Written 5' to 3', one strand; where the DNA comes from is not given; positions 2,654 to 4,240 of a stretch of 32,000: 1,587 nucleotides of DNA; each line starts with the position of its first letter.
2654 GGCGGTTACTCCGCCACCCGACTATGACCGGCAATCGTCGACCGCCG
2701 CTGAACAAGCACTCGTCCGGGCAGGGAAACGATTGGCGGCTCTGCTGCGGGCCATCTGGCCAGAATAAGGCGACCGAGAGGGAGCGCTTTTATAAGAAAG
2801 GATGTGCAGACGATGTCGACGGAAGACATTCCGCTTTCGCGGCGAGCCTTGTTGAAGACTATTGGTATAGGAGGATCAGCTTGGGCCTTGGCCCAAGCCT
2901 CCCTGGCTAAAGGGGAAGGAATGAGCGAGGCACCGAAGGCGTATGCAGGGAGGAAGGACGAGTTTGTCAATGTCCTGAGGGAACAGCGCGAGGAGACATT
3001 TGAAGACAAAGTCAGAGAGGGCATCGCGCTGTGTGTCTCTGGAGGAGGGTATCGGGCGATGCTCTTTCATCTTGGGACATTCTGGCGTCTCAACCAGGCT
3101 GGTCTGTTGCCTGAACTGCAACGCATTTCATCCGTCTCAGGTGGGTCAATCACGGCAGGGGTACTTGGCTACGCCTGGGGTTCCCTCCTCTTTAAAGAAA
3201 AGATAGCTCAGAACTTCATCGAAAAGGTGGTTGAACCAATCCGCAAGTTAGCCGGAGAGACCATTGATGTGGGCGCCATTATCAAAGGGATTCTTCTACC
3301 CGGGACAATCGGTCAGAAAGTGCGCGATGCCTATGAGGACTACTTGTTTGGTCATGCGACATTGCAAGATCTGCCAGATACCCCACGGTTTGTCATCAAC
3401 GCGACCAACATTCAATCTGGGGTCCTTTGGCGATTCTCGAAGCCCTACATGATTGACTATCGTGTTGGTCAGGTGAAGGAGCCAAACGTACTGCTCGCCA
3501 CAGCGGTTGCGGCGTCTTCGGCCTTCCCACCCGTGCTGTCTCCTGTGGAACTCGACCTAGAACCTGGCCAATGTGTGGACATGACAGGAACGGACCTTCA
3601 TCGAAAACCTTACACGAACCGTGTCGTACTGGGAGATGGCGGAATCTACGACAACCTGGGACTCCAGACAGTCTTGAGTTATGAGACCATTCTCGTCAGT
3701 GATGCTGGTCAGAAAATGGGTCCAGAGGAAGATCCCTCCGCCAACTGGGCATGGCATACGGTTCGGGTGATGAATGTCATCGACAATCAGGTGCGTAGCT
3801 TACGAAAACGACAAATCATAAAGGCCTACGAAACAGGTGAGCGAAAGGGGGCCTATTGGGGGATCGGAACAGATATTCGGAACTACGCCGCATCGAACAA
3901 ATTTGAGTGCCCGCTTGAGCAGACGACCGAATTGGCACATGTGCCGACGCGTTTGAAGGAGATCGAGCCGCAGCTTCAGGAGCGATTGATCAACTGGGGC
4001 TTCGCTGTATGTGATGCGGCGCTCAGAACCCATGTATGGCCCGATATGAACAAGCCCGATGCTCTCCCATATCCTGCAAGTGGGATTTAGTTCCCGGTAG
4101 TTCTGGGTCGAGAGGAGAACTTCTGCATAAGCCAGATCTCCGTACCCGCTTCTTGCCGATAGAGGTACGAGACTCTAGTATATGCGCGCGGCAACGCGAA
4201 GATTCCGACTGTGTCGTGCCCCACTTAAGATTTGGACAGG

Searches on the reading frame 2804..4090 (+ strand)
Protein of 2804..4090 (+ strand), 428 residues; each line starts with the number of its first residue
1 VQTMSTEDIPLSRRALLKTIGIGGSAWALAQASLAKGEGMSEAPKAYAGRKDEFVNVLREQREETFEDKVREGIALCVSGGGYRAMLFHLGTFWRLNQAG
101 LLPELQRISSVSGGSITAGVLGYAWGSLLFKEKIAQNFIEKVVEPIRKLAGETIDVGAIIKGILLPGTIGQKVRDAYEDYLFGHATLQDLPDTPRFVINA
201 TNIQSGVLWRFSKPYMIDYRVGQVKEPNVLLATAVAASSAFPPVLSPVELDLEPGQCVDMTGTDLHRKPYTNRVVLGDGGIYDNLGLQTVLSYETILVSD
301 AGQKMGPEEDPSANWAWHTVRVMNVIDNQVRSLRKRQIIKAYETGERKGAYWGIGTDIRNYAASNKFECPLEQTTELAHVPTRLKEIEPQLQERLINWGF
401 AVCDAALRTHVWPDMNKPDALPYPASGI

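Call 11: search_protein_families(library=pfam, proteins=[window:2804-4090:+], max_evalue=0.01)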
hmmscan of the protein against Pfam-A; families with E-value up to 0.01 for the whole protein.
window:2804-4090:+ (428 aa): 2 families
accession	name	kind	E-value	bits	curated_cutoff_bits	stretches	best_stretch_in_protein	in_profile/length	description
PF01734.28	Patatin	-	4.3e-17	63.4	27.7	1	76-288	1-188/191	Patatin-like phospholipase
PF01735.24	PLA2_B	-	0.0087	15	23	0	74-121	1-56/491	Lysophospholipase catalytic domain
